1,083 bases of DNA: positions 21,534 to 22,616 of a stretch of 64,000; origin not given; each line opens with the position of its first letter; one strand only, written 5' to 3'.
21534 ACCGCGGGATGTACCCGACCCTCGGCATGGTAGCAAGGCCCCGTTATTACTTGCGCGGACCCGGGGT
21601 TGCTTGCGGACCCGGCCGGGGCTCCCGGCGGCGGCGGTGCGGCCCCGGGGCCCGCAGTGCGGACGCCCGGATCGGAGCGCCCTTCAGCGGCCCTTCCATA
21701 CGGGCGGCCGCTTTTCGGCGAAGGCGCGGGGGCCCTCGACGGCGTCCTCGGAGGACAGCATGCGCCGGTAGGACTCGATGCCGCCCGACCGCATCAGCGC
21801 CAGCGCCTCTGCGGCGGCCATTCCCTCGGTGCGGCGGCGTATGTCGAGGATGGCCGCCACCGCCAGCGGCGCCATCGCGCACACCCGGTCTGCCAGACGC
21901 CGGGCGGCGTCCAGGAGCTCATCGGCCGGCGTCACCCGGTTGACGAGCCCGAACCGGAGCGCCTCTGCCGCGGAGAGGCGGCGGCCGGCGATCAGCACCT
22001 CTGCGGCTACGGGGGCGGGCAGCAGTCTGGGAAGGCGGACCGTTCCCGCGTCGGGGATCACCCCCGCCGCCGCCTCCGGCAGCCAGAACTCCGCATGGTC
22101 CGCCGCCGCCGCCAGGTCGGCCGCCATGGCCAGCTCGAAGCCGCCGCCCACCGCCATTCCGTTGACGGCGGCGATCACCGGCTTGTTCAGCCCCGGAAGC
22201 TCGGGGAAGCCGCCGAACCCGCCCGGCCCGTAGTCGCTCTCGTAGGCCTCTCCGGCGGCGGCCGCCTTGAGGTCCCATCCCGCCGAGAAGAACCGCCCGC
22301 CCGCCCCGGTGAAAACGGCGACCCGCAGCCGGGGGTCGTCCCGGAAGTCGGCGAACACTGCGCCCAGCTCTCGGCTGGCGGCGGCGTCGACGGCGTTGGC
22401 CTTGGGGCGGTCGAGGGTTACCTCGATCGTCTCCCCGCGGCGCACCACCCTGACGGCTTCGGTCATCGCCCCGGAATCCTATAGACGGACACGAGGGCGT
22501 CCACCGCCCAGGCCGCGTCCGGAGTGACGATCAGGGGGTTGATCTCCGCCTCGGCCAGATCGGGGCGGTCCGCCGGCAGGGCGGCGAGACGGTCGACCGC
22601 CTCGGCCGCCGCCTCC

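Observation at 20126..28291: Carnitine / gamma-butyrobetaine oxidation operon: BKACE, LcdH-thioesterase fusion, ACAD, NDP-forming acyl-CoA synthetase, CaiD-like hydratase and MFS transporter on one strand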

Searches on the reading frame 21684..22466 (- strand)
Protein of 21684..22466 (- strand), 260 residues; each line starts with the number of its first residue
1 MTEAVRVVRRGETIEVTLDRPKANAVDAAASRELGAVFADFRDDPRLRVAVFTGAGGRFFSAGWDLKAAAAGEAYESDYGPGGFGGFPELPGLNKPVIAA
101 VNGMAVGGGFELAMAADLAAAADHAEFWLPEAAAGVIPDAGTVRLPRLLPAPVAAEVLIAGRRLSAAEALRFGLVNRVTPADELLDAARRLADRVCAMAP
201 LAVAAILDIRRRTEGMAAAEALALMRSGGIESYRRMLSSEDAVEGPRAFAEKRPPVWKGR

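Call 3: search_protein_families(library=pfam, proteins=[window:21684-22466:-])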
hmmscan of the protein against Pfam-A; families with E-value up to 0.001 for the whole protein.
window:21684-22466:- (260 aa): 2 families
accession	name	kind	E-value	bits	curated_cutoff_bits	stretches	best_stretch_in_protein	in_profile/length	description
PF00378.25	ECH_1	-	6.5e-59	199.7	27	1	14-259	7-250/251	Enoyl-CoA hydratase/isomerase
PF16113.10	ECH_2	-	8.6e-25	88.4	27.2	1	16-194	4-187/335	Enoyl-CoA hydratase/isomerase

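Call 4: search_protein_families(library=ncbifam, proteins=[window:21684-22466:-])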
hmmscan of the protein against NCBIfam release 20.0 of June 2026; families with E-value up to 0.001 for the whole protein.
window:21684-22466:- (260 aa): 73 families (the best 25 are shown)
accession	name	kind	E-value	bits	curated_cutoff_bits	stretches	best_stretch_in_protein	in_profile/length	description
NF002936.2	PRK03580.1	equivalog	5.7e-105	350.3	500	1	1-260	1-261/261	crotonobetainyl-CoA hydratase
NF051848.1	EnCoAHydtEchA19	equivalog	5.3e-68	229.4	400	1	5-260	2-258/258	enoyl-CoA hydratase EchA19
NF042430.2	EnCoAhydt_DpgD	equivalog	4.5e-65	219.7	400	1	9-260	3-258/258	enoyl-CoA-hydratase DpgD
NF006100.0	PRK08252.1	subfamily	3.3e-62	210.4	282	1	1-260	1-254/254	crotonase/enoyl-CoA hydratase family protein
NF005864.0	PRK07799.1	equivalog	2.7e-54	184.1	316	1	4-259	9-265/266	crotonase/enoyl-CoA hydratase family protein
NF005802.0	PRK07657.1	equivalog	2.8e-47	161.5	363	1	12-259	13-259/260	enoyl-CoA hydratase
NF005803.0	PRK07658.1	equivalog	3.3e-47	161.1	313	1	7-260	6-257/257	enoyl-CoA hydratase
NF006566.0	PRK09076.1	subfamily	2e-46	158.7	286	1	2-258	4-258/260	enoyl-CoA hydratase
NF004634.0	PRK05980.1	equivalog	3.6e-45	154.4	375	1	1-258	1-261/263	crotonase/enoyl-CoA hydratase family protein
NF004840.0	PRK06190.1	equivalog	1.5e-44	152.5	253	1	3-233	4-236/260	enoyl-CoA hydratase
NF004475.0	PRK05809.1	subfamily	7.2e-44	150.2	394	1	9-258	10-258/260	short-chain-enoyl-CoA hydratase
NF006108.0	PRK08259.1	equivalog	8e-44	150.1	273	1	2-251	2-246/256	crotonase/enoyl-CoA hydratase family protein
NF006007.0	PRK08138.1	subfamily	2.9e-43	148.1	355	1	14-260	19-261/261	enoyl-CoA hydratase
NF004517.0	PRK05862.1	equivalog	6.8e-43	147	396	1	3-259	4-256/257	enoyl-CoA hydratase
NF005073.0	PRK06495.1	subfamily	1.5e-41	142.4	296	1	15-260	16-257/257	enoyl-CoA hydratase/isomerase family protein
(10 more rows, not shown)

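Call 74: search_solved_structures(query=window:21684-22466:-, max_evalue=1e-45)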
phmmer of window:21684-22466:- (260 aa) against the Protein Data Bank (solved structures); distinct sequences matched with E-value up to 1e-45: 3.
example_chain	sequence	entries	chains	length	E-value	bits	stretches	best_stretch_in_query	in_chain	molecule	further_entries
3r0o_A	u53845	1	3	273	5.8e-53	183.4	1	3-260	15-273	Carnitinyl-CoA dehydratase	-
3r9s_A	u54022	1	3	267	3.1e-50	174.5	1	7-260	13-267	Carnitinyl-CoA dehydratase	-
3r9t_A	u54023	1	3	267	3.9e-50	174.1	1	7-260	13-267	EchA1_1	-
